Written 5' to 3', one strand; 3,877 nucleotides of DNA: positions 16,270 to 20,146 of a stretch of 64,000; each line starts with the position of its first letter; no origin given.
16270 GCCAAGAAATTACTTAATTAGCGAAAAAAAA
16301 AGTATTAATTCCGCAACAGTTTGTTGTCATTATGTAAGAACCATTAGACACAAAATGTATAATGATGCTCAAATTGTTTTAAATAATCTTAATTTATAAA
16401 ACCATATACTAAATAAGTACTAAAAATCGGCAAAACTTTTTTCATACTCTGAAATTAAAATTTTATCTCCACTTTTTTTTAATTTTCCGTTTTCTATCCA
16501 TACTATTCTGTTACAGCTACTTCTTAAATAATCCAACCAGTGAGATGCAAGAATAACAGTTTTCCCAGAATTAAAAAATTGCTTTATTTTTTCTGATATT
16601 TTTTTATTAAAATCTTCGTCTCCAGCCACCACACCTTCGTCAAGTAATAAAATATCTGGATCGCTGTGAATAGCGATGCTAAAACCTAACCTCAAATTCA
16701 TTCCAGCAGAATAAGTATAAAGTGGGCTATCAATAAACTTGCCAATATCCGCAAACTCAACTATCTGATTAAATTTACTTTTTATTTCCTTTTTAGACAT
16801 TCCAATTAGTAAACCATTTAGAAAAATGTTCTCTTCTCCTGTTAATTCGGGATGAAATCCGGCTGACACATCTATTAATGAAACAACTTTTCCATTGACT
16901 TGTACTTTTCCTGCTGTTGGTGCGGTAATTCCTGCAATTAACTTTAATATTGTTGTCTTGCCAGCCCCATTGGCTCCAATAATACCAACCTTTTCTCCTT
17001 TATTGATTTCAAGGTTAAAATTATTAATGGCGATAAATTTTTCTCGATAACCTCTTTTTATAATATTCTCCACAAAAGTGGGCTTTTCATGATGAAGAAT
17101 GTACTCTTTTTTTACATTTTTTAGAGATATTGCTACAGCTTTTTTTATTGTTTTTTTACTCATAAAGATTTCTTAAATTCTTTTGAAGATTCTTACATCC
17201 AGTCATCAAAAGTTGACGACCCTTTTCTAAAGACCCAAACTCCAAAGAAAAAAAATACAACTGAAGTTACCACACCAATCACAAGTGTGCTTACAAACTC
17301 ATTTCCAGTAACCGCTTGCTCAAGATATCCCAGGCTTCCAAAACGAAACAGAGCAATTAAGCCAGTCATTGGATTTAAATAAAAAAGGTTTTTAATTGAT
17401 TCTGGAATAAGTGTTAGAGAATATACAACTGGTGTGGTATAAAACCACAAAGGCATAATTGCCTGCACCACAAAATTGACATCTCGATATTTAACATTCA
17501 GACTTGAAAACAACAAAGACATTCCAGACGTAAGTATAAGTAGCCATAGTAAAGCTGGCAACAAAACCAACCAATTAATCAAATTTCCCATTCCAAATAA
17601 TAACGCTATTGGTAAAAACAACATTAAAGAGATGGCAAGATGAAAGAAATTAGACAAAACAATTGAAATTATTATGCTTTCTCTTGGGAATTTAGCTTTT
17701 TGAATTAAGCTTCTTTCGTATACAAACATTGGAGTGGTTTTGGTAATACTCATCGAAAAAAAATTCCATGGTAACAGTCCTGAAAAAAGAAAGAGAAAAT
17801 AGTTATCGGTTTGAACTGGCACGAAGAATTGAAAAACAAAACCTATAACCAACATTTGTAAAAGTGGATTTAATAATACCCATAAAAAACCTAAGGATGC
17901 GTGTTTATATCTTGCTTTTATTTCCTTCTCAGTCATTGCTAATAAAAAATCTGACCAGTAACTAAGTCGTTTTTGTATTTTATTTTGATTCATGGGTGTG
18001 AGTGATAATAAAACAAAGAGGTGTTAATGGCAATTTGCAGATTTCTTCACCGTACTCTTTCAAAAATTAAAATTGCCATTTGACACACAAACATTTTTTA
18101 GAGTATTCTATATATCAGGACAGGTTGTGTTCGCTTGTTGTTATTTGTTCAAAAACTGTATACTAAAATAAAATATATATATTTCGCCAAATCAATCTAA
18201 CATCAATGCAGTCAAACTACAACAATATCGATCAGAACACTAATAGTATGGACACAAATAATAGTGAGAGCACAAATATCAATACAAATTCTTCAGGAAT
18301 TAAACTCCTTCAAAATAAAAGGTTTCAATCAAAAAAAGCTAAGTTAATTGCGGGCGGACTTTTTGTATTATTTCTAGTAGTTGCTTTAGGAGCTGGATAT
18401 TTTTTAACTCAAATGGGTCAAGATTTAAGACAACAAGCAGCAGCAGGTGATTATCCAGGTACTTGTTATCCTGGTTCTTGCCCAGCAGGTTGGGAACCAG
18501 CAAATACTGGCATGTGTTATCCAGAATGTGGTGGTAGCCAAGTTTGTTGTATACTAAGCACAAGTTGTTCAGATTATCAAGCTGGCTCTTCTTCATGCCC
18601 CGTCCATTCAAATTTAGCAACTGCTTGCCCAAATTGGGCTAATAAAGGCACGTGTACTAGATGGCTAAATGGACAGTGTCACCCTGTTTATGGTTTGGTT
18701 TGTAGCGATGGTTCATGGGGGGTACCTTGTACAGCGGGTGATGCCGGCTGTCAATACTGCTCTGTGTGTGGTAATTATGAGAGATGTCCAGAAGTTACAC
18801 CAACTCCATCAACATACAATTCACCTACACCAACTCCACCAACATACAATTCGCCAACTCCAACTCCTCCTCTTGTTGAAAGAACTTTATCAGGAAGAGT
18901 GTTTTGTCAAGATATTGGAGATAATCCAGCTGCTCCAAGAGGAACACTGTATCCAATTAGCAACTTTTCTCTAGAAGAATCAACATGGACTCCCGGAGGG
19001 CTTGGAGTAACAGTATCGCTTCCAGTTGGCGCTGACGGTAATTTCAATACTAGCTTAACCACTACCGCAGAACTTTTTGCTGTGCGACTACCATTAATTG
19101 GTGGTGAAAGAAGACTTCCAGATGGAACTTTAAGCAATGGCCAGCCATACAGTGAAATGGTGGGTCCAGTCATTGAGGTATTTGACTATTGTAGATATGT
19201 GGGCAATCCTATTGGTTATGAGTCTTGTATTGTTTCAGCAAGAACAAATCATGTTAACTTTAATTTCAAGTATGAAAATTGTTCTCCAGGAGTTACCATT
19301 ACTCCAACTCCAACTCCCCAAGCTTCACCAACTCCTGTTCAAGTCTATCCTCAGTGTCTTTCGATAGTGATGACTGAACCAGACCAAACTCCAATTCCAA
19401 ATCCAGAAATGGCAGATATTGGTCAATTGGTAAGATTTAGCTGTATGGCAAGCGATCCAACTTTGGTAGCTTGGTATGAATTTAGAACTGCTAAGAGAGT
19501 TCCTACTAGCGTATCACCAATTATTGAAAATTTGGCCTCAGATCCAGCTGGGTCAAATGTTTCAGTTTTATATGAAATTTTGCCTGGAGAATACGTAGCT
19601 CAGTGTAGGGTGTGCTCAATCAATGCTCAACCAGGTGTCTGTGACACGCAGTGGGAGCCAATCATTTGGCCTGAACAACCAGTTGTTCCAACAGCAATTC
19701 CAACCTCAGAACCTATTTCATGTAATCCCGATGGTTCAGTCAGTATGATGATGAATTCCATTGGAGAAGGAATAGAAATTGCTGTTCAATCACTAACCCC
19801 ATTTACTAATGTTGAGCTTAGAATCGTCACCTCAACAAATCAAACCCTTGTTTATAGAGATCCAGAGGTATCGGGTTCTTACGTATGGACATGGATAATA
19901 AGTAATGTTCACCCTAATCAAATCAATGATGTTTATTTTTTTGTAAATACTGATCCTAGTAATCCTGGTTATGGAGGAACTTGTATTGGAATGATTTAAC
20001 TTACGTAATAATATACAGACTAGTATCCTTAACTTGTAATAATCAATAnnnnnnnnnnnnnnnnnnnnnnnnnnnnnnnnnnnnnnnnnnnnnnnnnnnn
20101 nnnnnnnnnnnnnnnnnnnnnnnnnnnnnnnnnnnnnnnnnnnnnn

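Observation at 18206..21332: Two paralogous Cys-rich, Pro/Thr-linker type-II membrane proteins with internal repeats and elevated GC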

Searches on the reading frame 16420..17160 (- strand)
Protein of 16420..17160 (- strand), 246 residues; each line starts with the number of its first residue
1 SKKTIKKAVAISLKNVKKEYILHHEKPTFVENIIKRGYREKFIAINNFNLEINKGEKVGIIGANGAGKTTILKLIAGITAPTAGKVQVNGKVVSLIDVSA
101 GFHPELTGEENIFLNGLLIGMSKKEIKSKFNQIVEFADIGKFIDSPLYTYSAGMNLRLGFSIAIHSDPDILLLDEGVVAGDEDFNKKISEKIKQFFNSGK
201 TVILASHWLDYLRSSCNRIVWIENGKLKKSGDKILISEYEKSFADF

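Call 6: search_protein_families(library=pfam, proteins=[window:16420-17160:-], max_evalue=0.1)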
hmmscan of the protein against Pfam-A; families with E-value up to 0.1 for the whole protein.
window:16420-17160:- (246 aa): 9 families
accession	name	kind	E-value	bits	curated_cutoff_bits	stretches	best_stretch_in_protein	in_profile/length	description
PF00005.33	ABC_tran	-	5.2e-23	82.6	25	1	46-175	2-134/137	ABC transporter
PF25199.1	nSTAND_NTPase5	-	0.00038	20.7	34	0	55-76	41-62/145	Novel STAND NTPase 5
PF13304.12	AAA_21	-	0.00056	20.5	27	1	59-78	3-22/304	AAA domain, putative AbiEii toxin, Type IV TA system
PF13476.12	AAA_23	-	0.0035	18.4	27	1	44-81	9-45/201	AAA domain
PF13555.12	AAA_29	-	0.0076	16.4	27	1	50-89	17-55/61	P-loop containing region of AAA domain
PF00006.31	ATP-synt_ab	-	0.013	15.6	29.5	1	50-78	9-37/213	ATP synthase alpha/beta family, nucleotide-binding domain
PF00004.35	AAA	-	0.029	15.3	21.2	0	60-175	3-65/131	ATPase family associated with various cellular activities (AAA)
PF19993.5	DO-GTPase2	-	0.032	14.3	27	0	58-73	3-18/226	Double-GTPase 2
PF22418.2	EhRGS-RhoGEF_PH-like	-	0.088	13.2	27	0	157-229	49-121/141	EhRGS-RhoGEF PH domain-like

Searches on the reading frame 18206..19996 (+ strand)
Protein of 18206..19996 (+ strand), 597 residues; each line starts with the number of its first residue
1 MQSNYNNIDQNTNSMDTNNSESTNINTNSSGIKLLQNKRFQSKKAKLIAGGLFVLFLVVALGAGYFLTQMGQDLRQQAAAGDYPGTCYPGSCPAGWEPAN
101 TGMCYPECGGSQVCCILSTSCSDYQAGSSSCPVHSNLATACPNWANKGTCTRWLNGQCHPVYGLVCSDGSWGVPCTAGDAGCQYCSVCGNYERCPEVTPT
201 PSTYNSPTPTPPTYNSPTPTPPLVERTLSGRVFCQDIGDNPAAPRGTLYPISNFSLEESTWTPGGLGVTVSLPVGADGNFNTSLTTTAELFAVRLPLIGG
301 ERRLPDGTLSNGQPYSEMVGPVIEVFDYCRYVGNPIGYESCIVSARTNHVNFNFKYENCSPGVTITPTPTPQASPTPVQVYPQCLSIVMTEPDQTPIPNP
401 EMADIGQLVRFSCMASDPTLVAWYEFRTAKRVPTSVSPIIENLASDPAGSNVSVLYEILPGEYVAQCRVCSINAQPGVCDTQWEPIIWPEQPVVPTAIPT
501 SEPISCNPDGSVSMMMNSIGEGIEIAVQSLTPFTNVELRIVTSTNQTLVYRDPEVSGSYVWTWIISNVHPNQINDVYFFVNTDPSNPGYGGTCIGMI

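Call 6: search_protein_families(library=pfam, proteins=[window:18206-19996:+], max_evalue=0.1)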
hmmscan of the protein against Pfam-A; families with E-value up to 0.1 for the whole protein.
window:18206-19996:+ (597 aa): 0 families

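Call 7: search_protein_families(library=ncbifam, proteins=[window:18206-19996:+], max_evalue=1)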
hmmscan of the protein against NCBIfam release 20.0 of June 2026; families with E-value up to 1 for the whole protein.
window:18206-19996:+ (597 aa): 0 families
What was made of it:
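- Checked: No Pfam or NCBIfam family matches (calls 6, 7).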

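Call 9: find_homologous_proteins(query=window:18206-19996:+)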
Query window:18206-19996:+ (597 aa): 7 proteins with E <= 0.001 among 8000 candidates.
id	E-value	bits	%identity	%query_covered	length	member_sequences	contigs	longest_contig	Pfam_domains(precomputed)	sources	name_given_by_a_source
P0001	0.0e+0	1400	100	100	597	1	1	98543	-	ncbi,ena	-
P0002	1.3e-265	901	90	38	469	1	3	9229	-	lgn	-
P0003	3.5e-224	764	82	37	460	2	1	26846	-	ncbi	-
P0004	1.5e-183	630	60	84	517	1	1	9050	-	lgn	-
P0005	3.5e-179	615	82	37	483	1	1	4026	-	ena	-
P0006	1.1e-31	128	40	35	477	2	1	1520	-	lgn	-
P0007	9.9e-21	92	32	47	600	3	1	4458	-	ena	-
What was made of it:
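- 18206..19999 (+): Gene A, 597 aa: N-rich tail, signal-anchor helix, 17-Cys head, three beta-rich domains joined by Pro/Thr linkers, no C-terminal anchor. Only 7 homologues among 5.8 billion sequences (call 9).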

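Call 55: predict_structure(alignment_id=A4)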
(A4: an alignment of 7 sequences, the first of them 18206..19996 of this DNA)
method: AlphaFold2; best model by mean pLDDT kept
length: 597 residues; sequences in the alignment: 7
mean_pLDDT: 42.2   pTM: 0.25
mean pLDDT of the five models: 42.2, 42.2, 41.6, 41.4, 38.6
residues with pLDDT >= 90: 0; 70-90: 28; 50-70: 172; < 50: 397
segments of 3 or more residues with pLDDT < 50: 1-55, 59-225, 238-244, 260-269, 285-291, 297-350, 360-380, 430-454, 460-462, 475-477, 485-510, 582-597
pLDDT, mean of each block of 10 residues (from residue 1): 24 24 24 25 31 47 37 28 28 38 33 25 27 26 25 25 26 28 25 24 25 28 47 54 52 52 37 61 48 49 33 32 34 41 43 54 40 30 61 62 59 63 59 33 40 49 59 54 47 28 34 55 68 68 71 69 74 65 43 37
secondary structure, 60 per line:
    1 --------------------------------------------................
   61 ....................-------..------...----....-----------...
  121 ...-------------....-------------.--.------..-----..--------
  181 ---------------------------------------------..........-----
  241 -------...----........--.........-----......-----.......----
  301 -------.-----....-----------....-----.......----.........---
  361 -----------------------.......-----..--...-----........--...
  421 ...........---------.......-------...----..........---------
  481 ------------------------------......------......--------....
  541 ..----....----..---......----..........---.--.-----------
elements in order: H45-80 E96-98 E103-106 H118-123 H137-140 E226-235 E248-250 E255-262 E265-273 E279-284 E290-296 E329-332 E338-344 E349-357 E384-390 E408-415 E421-431 E441-447 E455-457 E462-471 E511-516 E523-528 E537-542 E547-550 E560-565 E573-579
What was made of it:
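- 18464..18787 (+): A: Cys-rich head (17 Cys, aa 87-194). Structure not confidently predicted (call 55).
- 18881..19282 (+): A: middle beta domain (aa 226-359; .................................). Beta strands in the AF2 model (call 55).
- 19721..19996 (+): A: C-terminal beta domain (aa 506-597). Call 55.
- A's structure prediction is poor (pLDDT 42, call 55).
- Tried and rejected: The AF2 model of A is poor (pLDDT 42, call 55).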

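Call 66: search_solved_structures(query=A4, max_evalue=1)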
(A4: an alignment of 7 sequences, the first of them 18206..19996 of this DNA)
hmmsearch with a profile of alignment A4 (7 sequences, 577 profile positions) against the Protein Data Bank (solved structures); distinct sequences matched with E-value up to 1: 0.

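Call 69: fold_search(model_id=the predicted structure, library=pdb)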
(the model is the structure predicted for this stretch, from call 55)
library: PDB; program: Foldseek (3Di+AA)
matches with E <= 10: 1551; with E <= 0.001: 27
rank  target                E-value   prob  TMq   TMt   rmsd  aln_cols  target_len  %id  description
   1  4yok                  4.1e-05  1.00  0.12  0.32  17.8       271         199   14  Crystal structure of a DUF3823 family protein (PARMER_04126) from Parabacteroides merdae ATCC 43184 at 1.80 A resolution (released 2015-03-25)
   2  5mya_A                4.8e-05  0.97  0.12  0.22  19.4       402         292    9  Homodimerization of Tie2 Fibronectin-like domains 1-3 in space group C2 (released 2017-04-26)
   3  6xi3                  5.1e-05  0.91  0.12  0.16  32.8       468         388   10  Crystal structure of tetra-tandem repeat in extending region of large adhesion protein (released 2020-10-14)
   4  1zlg                  1.8e-04  0.82  0.13  0.12  21.6       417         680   12  Solution structure of the extracellular matrix protein anosmin-1 (released 2006-05-09)
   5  6bcs                  2.0e-04  1.00  0.12  0.31  16.1       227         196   14  LilrB2 D1D2 domains complexed with benzamidine (released 2018-09-05)
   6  9c9c_B                2.0e-04  0.99  0.11  0.28  16.0       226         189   15  Protein receptor (released 2025-08-27)
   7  9lr7_B                2.2e-04  0.87  0.12  0.18  20.0       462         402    6  Crystal Structure of the Basal pilin EbpB from Enterococcus faecalis. (released 2025-07-16)
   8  6gvk_A                2.3e-04  1.00  0.12  0.32  17.6       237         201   13  Second pair of Fibronectin type III domains of integrin beta4 (T1663R mutant) bound to the bullous pemphigoid antigen  (released 2019-03-20)
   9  7t62_B                2.9e-04  0.41  0.09  0.12  26.7       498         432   10  GPC2 HEP CT3 complex (released 2021-12-22)
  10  7e72_E                3.1e-04  0.98  0.11  0.27  17.7       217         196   14  Crystal structure of Tie2-agonistic antibody in complex with human Tie2 Fn2-3 (released 2021-11-10)
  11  6xay_A                3.9e-04  0.98  0.14  0.27  16.4       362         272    8  Structure of a fragment of human fibronectin containing the 10th, 11th and 12th type III domains (released 2021-06-09)
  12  6grt_B                4.1e-04  0.84  0.11  0.11  17.1       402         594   10  Paired immunoglobulin-like receptor B (PirB) or Leukocyte immunoglobulin-like receptor subfamily B member 3 (LILRB3) f (released 2019-02-06)
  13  6xay_B                4.3e-04  0.98  0.15  0.27  15.3       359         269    7  Structure of a fragment of human fibronectin containing the 10th, 11th and 12th type III domains (released 2021-06-09)
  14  8dpt_A                4.6e-04  0.96  0.14  0.19  16.7       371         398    9  The structure of the IL-11 signalling complex, with full-length extracellular gp130 (released 2023-11-29)
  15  2jll                  4.6e-04  0.77  0.13  0.19  24.7       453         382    7  Crystal structure of NCAM2 IgIV-FN3II (released 2009-11-17)
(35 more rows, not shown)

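Call 72: find_encoding_contigs(protein=P0001, flank=2000, max_places=2)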
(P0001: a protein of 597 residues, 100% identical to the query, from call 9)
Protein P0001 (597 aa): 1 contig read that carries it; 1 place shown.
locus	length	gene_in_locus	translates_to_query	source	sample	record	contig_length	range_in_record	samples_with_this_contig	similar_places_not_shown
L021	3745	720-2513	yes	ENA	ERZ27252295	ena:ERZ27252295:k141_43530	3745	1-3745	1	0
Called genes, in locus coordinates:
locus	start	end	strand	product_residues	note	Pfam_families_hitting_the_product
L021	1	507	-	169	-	?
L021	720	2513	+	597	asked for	-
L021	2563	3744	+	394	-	?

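Call 82: list_cluster_members(proteins=[window:18206-19996:+, window:20049-21329:+, window:24678-25022:+])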
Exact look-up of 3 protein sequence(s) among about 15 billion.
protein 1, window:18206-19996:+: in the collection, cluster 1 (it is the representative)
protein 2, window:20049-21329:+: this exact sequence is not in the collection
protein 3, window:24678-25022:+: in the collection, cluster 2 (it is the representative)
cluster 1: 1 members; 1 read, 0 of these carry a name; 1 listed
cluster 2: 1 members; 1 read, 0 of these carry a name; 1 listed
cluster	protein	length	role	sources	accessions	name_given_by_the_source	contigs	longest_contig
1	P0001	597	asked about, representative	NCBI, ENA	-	-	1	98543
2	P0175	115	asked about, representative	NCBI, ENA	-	-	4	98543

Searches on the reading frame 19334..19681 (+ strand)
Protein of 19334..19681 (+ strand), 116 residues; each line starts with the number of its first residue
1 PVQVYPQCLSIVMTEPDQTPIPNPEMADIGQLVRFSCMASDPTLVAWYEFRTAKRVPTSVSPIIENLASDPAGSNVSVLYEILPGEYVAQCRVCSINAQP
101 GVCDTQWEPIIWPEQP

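Call 41: find_homologous_proteins(query=A5, max_evalue=0.001)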
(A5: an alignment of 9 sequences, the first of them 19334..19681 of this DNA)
Query A5 (9 sequences) (116 aa, profile of the alignment): 1 proteins with E <= 0.001 among 185 candidates.
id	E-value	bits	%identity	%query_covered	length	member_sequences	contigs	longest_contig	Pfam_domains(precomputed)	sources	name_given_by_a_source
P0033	7.2e-14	70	28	82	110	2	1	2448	-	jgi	jgi:hypothetical protein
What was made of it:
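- Tried and rejected: The third homologue search, with A's YPQC domain, added only one protein (call 41), so A's alignment stayed shallow.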
